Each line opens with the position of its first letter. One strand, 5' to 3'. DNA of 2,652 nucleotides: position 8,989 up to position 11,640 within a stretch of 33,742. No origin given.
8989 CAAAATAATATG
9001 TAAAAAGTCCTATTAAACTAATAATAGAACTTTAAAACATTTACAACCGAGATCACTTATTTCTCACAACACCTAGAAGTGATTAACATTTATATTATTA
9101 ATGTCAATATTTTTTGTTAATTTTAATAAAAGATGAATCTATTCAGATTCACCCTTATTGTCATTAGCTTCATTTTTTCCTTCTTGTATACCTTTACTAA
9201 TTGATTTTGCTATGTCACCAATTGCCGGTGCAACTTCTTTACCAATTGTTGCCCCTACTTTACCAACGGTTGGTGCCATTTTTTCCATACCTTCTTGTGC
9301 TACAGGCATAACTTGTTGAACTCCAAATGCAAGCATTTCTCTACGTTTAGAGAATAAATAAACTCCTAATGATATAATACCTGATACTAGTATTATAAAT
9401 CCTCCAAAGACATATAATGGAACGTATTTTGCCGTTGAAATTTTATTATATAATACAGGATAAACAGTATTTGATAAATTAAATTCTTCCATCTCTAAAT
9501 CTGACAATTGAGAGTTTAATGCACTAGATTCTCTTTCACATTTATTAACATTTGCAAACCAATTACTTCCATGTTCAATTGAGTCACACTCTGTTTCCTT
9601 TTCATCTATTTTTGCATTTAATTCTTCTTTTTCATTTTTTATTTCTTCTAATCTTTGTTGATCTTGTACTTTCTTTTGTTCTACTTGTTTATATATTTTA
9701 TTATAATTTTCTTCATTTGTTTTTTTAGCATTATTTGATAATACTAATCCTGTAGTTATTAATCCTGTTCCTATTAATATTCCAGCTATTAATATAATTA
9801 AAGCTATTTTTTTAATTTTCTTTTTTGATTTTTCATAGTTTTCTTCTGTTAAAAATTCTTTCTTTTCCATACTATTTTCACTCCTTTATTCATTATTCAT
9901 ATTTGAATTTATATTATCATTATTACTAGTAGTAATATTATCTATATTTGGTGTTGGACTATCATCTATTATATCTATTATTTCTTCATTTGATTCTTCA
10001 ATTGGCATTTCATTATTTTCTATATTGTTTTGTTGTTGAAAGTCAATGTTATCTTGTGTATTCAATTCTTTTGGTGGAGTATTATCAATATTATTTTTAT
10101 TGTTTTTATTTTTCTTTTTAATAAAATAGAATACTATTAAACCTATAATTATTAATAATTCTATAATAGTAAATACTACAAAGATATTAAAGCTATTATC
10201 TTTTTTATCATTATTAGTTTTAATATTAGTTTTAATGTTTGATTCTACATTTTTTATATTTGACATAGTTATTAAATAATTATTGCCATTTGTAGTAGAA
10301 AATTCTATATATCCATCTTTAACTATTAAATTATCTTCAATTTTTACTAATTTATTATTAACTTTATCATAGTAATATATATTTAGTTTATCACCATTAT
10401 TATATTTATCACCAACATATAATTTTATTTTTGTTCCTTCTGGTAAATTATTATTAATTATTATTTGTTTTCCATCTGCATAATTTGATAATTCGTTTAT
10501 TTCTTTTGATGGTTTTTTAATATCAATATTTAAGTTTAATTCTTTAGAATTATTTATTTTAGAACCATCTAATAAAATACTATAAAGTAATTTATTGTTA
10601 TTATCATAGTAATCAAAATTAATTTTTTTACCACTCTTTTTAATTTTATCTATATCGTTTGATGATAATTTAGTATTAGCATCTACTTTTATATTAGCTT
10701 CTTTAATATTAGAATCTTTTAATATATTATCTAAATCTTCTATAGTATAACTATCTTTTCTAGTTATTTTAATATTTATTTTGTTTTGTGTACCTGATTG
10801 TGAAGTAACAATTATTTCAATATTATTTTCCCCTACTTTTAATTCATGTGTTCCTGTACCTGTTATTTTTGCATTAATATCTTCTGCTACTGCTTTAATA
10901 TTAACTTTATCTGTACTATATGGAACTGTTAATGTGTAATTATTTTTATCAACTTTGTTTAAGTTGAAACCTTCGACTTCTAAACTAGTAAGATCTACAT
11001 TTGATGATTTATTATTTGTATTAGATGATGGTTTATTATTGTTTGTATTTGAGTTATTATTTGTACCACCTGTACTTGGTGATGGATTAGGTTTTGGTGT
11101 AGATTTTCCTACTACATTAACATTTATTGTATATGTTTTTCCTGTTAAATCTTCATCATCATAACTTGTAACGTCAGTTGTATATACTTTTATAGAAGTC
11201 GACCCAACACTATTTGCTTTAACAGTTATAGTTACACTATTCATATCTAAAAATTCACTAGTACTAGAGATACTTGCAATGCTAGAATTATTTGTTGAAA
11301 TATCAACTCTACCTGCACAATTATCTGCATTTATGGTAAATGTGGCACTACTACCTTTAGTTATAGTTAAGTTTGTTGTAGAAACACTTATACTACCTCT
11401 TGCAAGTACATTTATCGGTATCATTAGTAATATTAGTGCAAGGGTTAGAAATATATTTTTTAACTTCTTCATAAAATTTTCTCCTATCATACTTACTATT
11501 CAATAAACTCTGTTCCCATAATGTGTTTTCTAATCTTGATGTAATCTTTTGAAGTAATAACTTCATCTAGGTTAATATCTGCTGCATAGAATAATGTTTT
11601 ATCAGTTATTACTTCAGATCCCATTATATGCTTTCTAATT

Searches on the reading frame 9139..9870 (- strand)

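Call 7: search_protein_families(library=pfam, proteins=[window:9139-9870:-])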
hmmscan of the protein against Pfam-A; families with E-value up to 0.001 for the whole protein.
window:9139-9870:- (243 aa): 0 families

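Call 10: search_protein_families(library=ncbifam, proteins=[window:9139-9870:-])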
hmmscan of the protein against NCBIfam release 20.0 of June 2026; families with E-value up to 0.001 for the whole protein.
window:9139-9870:- (243 aa): 1 family
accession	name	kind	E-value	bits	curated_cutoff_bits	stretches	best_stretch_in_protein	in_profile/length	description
NF038305.1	HpsJ_fam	subfamily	0.00025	21.1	60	1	11-95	62-151/234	HpsJ family protein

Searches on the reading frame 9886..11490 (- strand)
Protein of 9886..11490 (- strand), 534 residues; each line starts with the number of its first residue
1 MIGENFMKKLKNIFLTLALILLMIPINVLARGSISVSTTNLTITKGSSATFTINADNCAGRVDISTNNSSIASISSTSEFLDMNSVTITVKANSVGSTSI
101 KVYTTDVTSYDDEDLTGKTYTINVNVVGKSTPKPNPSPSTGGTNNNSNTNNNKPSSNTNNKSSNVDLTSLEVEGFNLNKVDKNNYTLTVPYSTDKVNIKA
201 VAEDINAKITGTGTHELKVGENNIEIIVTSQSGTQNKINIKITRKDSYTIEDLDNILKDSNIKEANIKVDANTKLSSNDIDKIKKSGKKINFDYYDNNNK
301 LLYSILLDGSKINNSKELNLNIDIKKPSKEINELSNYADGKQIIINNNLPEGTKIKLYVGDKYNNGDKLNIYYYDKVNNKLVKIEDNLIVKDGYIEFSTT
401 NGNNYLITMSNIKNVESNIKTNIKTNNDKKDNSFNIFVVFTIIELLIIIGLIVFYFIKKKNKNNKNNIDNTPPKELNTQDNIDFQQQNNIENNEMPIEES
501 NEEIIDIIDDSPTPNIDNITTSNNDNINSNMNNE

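Call 7: search_protein_families(library=pfam, proteins=[window:9886-11490:-])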
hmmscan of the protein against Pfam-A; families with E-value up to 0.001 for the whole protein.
window:9886-11490:- (534 aa): 1 family
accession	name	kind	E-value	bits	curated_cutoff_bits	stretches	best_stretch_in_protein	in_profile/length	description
PF12733.13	Cadherin-like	-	2.2e-08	34.9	24.2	1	180-245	13-89/89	Cadherin-like beta sandwich domain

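Call 10: search_protein_families(library=ncbifam, proteins=[window:9886-11490:-])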
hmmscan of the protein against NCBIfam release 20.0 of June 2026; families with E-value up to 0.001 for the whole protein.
window:9886-11490:- (534 aa): 0 families
